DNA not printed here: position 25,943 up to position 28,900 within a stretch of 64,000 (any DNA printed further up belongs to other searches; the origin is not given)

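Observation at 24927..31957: Complete MtrCAB-type extracellular electron-transfer conduit with CymA-like quinol dehydrogenase and a soluble cytochrome (25 haem motifs in one operon)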

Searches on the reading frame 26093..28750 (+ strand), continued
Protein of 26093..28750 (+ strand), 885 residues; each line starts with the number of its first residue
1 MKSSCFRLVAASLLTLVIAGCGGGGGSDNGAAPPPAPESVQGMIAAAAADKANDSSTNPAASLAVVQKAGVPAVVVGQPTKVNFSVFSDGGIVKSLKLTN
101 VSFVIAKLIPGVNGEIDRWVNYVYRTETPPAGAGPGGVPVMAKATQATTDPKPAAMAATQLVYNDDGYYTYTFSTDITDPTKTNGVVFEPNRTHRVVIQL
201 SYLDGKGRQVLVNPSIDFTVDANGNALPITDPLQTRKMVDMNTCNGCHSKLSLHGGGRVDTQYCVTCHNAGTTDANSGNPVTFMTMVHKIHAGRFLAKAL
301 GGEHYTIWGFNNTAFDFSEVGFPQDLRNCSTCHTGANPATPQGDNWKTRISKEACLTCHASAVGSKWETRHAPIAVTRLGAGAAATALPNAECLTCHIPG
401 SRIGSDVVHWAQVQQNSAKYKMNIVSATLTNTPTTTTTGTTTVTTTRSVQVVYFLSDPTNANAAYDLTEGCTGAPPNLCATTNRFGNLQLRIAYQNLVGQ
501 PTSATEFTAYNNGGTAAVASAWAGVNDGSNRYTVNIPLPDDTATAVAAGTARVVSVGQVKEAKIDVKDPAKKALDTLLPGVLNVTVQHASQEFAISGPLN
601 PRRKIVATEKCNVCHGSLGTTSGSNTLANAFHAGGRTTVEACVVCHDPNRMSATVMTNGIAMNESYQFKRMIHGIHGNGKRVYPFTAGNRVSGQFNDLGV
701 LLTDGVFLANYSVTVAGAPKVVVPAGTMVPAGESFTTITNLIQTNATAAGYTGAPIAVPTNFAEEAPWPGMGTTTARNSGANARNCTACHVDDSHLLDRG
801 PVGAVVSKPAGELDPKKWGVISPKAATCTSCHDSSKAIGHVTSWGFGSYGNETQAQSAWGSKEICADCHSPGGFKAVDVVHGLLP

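Call 12: search_solved_structures(query=window:26093-28750:+, show_alignments=2)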
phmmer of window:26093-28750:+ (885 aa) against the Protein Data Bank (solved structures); distinct sequences matched with E-value up to 0.001: 5.
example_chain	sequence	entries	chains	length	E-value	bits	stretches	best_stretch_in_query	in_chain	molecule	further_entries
4lmh_A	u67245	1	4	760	5.1e-30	107.5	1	75-362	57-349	Extracellular iron oxide respiratory system surface decaheme cytochrome c component OmcA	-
3pmq_A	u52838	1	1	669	1.9e-24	89.1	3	149-291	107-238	Decaheme cytochrome c MtrF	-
3ucp_A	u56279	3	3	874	3.9e-17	64.9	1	45-362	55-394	UndA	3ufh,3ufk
6r2q_C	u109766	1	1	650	4.8e-14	54.6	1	155-367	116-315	Decaheme c-type cytochrome, OmcA/MtrC family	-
9eov_A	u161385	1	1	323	1.1e-05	27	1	163-361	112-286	Extracellular iron oxide respiratory system surface decaheme cytochrome c component MtrC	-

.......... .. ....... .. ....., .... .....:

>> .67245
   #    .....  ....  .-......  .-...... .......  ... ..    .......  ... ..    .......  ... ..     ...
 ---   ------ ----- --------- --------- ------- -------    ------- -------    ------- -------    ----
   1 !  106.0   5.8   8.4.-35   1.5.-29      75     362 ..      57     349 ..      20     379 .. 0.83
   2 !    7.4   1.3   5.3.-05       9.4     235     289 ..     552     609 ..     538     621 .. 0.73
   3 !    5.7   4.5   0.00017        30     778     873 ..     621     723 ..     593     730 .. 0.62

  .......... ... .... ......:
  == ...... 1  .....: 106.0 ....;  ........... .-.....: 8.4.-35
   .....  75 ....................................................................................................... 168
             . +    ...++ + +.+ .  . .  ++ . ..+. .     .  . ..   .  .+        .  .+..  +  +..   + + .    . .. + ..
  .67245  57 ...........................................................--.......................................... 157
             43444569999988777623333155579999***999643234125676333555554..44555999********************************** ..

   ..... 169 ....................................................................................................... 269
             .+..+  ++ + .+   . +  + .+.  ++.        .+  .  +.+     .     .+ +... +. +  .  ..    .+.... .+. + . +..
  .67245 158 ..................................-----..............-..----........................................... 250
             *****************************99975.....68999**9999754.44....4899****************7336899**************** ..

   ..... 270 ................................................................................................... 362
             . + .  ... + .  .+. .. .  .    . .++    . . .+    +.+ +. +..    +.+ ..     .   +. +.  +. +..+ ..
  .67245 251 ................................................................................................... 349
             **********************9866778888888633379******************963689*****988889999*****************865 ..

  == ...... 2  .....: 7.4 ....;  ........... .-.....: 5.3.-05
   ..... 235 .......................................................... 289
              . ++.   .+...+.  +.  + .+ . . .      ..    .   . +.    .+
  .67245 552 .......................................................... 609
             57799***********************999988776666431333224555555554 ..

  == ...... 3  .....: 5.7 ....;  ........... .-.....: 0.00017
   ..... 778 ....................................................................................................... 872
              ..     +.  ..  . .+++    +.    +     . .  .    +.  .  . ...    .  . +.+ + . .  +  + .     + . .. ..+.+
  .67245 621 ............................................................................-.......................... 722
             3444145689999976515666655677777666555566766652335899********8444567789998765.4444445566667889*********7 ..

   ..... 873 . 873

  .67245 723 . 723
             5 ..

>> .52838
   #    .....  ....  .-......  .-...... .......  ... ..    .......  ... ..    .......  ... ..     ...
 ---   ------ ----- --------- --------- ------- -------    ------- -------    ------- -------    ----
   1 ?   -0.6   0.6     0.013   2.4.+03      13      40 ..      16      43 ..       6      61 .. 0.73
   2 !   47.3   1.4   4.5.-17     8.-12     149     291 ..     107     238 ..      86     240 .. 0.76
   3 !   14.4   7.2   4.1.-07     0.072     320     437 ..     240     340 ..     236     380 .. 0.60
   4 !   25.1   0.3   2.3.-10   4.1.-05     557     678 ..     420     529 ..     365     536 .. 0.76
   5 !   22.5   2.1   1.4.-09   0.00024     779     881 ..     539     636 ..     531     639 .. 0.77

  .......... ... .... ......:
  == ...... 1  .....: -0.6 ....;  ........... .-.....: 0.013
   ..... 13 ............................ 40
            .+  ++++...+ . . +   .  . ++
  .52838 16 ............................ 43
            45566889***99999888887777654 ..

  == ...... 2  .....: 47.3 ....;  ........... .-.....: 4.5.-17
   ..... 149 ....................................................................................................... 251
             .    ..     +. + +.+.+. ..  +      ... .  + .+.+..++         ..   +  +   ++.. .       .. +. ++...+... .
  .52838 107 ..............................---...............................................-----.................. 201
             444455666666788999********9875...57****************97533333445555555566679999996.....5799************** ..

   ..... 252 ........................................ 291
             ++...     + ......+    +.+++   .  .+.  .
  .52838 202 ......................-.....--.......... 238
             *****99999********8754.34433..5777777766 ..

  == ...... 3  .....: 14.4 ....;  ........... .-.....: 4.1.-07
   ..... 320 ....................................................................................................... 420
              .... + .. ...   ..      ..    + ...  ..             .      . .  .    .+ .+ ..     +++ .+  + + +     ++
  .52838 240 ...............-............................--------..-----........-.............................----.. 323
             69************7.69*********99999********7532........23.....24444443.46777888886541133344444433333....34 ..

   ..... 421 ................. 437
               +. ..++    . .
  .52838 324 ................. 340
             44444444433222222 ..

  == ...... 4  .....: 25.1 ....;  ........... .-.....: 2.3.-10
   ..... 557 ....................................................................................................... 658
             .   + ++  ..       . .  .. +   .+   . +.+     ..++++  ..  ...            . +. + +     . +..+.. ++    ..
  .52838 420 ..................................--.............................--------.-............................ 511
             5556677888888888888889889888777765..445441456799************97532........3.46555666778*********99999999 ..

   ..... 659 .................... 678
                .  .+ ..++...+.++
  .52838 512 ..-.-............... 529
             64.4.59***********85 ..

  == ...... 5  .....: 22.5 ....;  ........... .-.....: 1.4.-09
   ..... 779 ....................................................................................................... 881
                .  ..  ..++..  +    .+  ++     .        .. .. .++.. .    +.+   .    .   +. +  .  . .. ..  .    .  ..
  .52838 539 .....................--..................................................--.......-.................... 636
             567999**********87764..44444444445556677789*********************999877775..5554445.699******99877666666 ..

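Call 13: find_encoding_contigs(protein=window:26093-28750:+, flank=10000, max_places=4)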
Protein window:26093-28750:+ (885 aa): 4 contigs read that carry it; 3 places shown.
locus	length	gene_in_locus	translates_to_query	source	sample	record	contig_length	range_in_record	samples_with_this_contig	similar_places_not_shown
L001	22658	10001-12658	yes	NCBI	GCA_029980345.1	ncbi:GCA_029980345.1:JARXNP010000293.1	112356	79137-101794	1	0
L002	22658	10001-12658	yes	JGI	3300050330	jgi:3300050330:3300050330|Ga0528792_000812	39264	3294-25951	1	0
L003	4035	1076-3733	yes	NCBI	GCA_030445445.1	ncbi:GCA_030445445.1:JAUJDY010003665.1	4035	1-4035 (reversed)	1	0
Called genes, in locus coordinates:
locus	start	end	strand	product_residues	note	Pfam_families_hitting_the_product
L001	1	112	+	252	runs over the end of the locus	PF00106:adh_short, PF08659:KR, PF13561:adh_short_C2, PF23441:SDR (weak)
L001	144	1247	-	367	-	PF15902:Sortilin-Vps10 (faint), PF25852:DUF6242_C (faint), PF02012:BNR (faint)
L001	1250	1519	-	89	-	PF02597:ThiS (weak)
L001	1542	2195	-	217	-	PF00903:Glyoxalase (weak), PF06983:3-dmu-9_3-mt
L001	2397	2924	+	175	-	-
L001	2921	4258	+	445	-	PF01243:PNPOx_N, PF01590:GAF, PF13185:GAF_2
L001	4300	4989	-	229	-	-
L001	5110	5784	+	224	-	PF00440:TetR_N (weak), PF13305:TetR_C_33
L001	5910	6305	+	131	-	PF07883:Cupin_2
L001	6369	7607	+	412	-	PF04230:PS_pyruv_trans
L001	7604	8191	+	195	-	-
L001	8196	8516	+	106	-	-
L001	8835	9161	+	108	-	PF00034:Cytochrom_C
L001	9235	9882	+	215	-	PF03264:Cytochrom_NNT, PF02085:Cytochrom_CIII (faint), PF14537:Cytochrom_c3_2 (faint), PF22113:Mtrc-MtrF_II-IV_dom (weak)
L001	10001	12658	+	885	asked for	PF22112:OmcA-like_N, PF02085:Cytochrom_CIII (faint), PF14522:Cytochrome_C7 (faint), PF14537:Cytochrom_c3_2 (faint), PF22113:Mtrc-MtrF_II-IV_dom, PF09699:Paired_CXXCH_1 (faint), PF22113:Mtrc-MtrF_II-IV_dom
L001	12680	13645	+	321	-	PF14522:Cytochrome_C7 (faint), PF22113:Mtrc-MtrF_II-IV_dom (faint), PF14537:Cytochrom_c3_2 (faint), PF22678:Cytochrom_c_NrfB-like, PF09699:Paired_CXXCH_1, PF22678:Cytochrom_c_NrfB-like (weak), PF09699:Paired_CXXCH_1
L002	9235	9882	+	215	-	PF03264:Cytochrom_NNT, PF02085:Cytochrom_CIII (faint), PF14537:Cytochrom_c3_2 (faint), PF22113:Mtrc-MtrF_II-IV_dom (weak)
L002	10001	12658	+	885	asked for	PF22112:OmcA-like_N, PF02085:Cytochrom_CIII (faint), PF14522:Cytochrome_C7 (faint), PF14537:Cytochrom_c3_2 (faint), PF22113:Mtrc-MtrF_II-IV_dom, PF09699:Paired_CXXCH_1 (faint), PF22113:Mtrc-MtrF_II-IV_dom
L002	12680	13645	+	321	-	PF02085:Cytochrom_CIII (faint), PF14522:Cytochrome_C7 (faint), PF14537:Cytochrom_c3_2 (faint), PF22113:Mtrc-MtrF_II-IV_dom (faint), PF22678:Cytochrom_c_NrfB-like, PF09699:Paired_CXXCH_1, PF22678:Cytochrom_c_NrfB-like (weak), PF09699:Paired_CXXCH_1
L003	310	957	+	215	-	PF03264:Cytochrom_NNT, PF02085:Cytochrom_CIII (faint), PF14537:Cytochrom_c3_2 (faint), PF22113:Mtrc-MtrF_II-IV_dom (weak)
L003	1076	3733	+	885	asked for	PF22112:OmcA-like_N, PF02085:Cytochrom_CIII (faint), PF14522:Cytochrome_C7 (faint), PF14537:Cytochrom_c3_2 (faint), PF22113:Mtrc-MtrF_II-IV_dom, PF09699:Paired_CXXCH_1 (faint), PF22113:Mtrc-MtrF_II-IV_dom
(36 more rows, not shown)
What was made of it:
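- Tried and rejected: Rejected on gene context (call 13).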

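Call 14: find_related_loci(query=window:26093-28750:+, collection=genome_contigs, flank=10000)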
Query window:26093-28750:+ (885 aa) in genome_contigs; peptide patterns used: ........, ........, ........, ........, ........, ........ (x = any residue, [..] = any of these).
19 stretches matched a pattern; 3 encode a relative of the query (tblastn E <= 1e-3); 3 distinct loci.
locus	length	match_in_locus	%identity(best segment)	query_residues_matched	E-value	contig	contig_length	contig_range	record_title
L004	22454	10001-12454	58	53-882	0e+0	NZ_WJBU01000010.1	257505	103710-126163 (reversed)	Caenimonas koreensis DSM 17982 strain EMB320 Scaffold8_1, whole genome shotgun sequence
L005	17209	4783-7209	52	44-883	0e+0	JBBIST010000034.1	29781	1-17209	MAG: Burkholderiales bacterium isolate BR2S70218_bin_38 NODE_1229_length_29781_cov_20.103108, whole genome shotgun seque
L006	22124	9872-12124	50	52-882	0e+0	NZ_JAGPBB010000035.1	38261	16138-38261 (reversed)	MAG: Rhodoferax sp. isolate Gw_SlAct_bin_10 Gw_SlAct_1797_length_38261_cov_10.831305, whole genome shotgun sequence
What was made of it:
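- Tried and rejected: It returned only 3 relatives at 50-58% identity, because the peptide patterns were very specific (call 14).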

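Call 17: find_encoding_contigs(protein=P0004, flank=10000, max_places=2)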
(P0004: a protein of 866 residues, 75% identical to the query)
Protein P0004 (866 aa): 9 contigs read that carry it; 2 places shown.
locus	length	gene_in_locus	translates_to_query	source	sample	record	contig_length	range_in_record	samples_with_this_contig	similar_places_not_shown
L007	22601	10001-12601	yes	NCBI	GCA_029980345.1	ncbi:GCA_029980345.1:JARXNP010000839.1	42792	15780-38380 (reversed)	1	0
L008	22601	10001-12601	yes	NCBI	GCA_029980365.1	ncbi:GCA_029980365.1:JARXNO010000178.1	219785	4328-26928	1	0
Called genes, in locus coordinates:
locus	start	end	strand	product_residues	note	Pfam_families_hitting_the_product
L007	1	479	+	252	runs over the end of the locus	-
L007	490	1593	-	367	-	-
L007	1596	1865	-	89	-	PF02597:ThiS (weak)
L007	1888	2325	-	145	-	PF00903:Glyoxalase (weak), PF06983:3-dmu-9_3-mt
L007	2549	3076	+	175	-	-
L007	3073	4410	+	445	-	PF01243:PNPOx_N, PF01590:GAF, PF13185:GAF_2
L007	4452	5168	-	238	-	-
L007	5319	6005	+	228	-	PF00440:TetR_N (weak), PF13305:TetR_C_33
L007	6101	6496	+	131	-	PF01050:MannoseP_isomer (weak), PF07883:Cupin_2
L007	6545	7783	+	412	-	PF04230:PS_pyruv_trans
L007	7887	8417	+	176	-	-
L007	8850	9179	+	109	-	PF00034:Cytochrom_C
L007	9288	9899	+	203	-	PF03264:Cytochrom_NNT, PF14537:Cytochrom_c3_2 (faint), PF22113:Mtrc-MtrF_II-IV_dom (weak)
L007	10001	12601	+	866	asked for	PF22112:OmcA-like_N, PF02085:Cytochrom_CIII (faint), PF09699:Paired_CXXCH_1 (faint), PF14522:Cytochrome_C7 (faint), PF14537:Cytochrom_c3_2 (faint), PF22113:Mtrc-MtrF_II-IV_dom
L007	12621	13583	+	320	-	PF02085:Cytochrom_CIII (faint), PF14522:Cytochrome_C7 (faint), PF14537:Cytochrom_c3_2 (faint), PF22113:Mtrc-MtrF_II-IV_dom (faint), PF22678:Cytochrom_c_NrfB-like, PF09699:Paired_CXXCH_1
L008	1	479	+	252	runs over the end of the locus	PF00106:adh_short, PF08659:KR, PF13561:adh_short_C2, PF23441:SDR (weak)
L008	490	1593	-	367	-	PF15902:Sortilin-Vps10 (faint), PF02012:BNR (faint)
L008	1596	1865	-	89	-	PF02597:ThiS (weak)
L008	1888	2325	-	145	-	PF00903:Glyoxalase (weak), PF06983:3-dmu-9_3-mt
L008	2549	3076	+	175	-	-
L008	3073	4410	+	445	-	PF01243:PNPOx_N, PF01590:GAF, PF13185:GAF_2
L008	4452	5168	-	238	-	-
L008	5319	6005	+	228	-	PF00440:TetR_N (weak), PF13305:TetR_C_33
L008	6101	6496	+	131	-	PF01050:MannoseP_isomer (weak), PF07883:Cupin_2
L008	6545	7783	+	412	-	PF04230:PS_pyruv_trans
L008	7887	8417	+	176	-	PF02635:DsrE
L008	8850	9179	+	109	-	PF00034:Cytochrom_C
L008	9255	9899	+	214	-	PF03264:Cytochrom_NNT, PF14537:Cytochrom_c3_2 (faint)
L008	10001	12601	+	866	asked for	PF22112:OmcA-like_N, PF02085:Cytochrom_CIII (faint), PF09699:Paired_CXXCH_1 (faint), PF14522:Cytochrome_C7 (faint), PF14537:Cytochrom_c3_2 (faint), PF22113:Mtrc-MtrF_II-IV_dom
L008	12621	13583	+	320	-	PF02085:Cytochrom_CIII (faint), PF14522:Cytochrome_C7 (faint), PF14537:Cytochrom_c3_2 (faint), PF22113:Mtrc-MtrF_II-IV_dom (faint), PF22678:Cytochrom_c_NrfB-like, PF09699:Paired_CXXCH_1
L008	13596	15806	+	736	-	PF11854:MtrB_PioB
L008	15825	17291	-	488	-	-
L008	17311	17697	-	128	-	-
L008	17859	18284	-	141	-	PF00190:Cupin_1, PF07883:Cupin_2, PF02311:AraC_binding (weak)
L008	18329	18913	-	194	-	PF02627:CMD (faint)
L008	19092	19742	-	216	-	PF01814:Hemerythrin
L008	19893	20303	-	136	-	PF00903:Glyoxalase, PF18029:Glyoxalase_6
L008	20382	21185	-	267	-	PF13489:Methyltransf_23, PF01209:Ubie_methyltran, PF05175:MTS (weak), PF13847:Methyltransf_31, PF08241:Methyltransf_11, PF08242:Methyltransf_12, PF13649:Methyltransf_25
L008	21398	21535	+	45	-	-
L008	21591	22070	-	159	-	PF06983:3-dmu-9_3-mt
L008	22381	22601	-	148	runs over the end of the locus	PF14534:DUF4440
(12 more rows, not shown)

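Call 18: find_encoding_contigs(protein=P0002, flank=10000, max_places=2)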
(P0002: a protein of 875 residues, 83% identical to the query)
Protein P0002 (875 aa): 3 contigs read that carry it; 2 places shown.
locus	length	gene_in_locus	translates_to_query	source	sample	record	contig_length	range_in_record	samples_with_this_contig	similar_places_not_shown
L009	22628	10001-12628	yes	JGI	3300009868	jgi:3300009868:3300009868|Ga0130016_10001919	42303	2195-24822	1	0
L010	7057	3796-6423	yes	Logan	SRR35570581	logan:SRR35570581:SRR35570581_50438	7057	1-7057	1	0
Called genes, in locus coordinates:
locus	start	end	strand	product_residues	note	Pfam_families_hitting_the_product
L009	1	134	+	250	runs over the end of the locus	PF08448:PAS_4 (weak), PF04397:LytTR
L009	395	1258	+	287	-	PF00941:FAD_binding_5, PF03450:CO_deh_flav_C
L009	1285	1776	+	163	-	PF00111:Fer2, PF01799:Fer2_2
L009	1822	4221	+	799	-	PF01315:Ald_Xan_dh_C, PF02738:MoCoBD_1, PF20256:MoCoBD_2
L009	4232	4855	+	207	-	PF06240:COXG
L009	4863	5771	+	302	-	PF13191:AAA_16, PF00004:AAA, PF07724:AAA_2 (faint), PF07726:AAA_3 (faint), PF07728:AAA_5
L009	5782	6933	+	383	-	PF05762:VWA_CoxE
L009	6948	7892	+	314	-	PF02625:XdhC_CoxI, PF13478:XdhC_C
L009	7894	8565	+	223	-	PF00483:NTP_transferase (weak), PF01128:IspD, PF12804:NTP_transf_3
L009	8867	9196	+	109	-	PF00034:Cytochrom_C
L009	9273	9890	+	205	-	PF03264:Cytochrom_NNT, PF14522:Cytochrome_C7 (faint), PF14537:Cytochrom_c3_2 (faint), PF22113:Mtrc-MtrF_II-IV_dom (weak)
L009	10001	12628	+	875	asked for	PF22112:OmcA-like_N, PF02085:Cytochrom_CIII (faint), PF09699:Paired_CXXCH_1 (faint), PF14522:Cytochrome_C7 (faint), PF14537:Cytochrom_c3_2 (faint), PF22113:Mtrc-MtrF_II-IV_dom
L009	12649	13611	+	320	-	PF14522:Cytochrome_C7 (faint), PF14537:Cytochrom_c3_2 (faint), PF22678:Cytochrom_c_NrfB-like, PF09699:Paired_CXXCH_1, PF22113:Mtrc-MtrF_II-IV_dom (weak), PF09699:Paired_CXXCH_1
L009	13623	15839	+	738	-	PF11854:MtrB_PioB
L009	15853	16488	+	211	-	PF23914:TPR_CcmH_CycH, PF13424:TPR_12 (faint), PF13428:TPR_14 (faint), PF13432:TPR_16 (faint), PF14559:TPR_19 (faint), PF00515:TPR_1 (faint), PF07719:TPR_2 (faint)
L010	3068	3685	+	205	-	PF03264:Cytochrom_NNT, PF14522:Cytochrome_C7 (faint), PF14537:Cytochrom_c3_2 (faint), PF22113:Mtrc-MtrF_II-IV_dom (weak)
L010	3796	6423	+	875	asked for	PF22112:OmcA-like_N, PF02085:Cytochrom_CIII (faint), PF09699:Paired_CXXCH_1 (faint), PF14522:Cytochrome_C7 (faint), PF14537:Cytochrom_c3_2 (faint), PF22113:Mtrc-MtrF_II-IV_dom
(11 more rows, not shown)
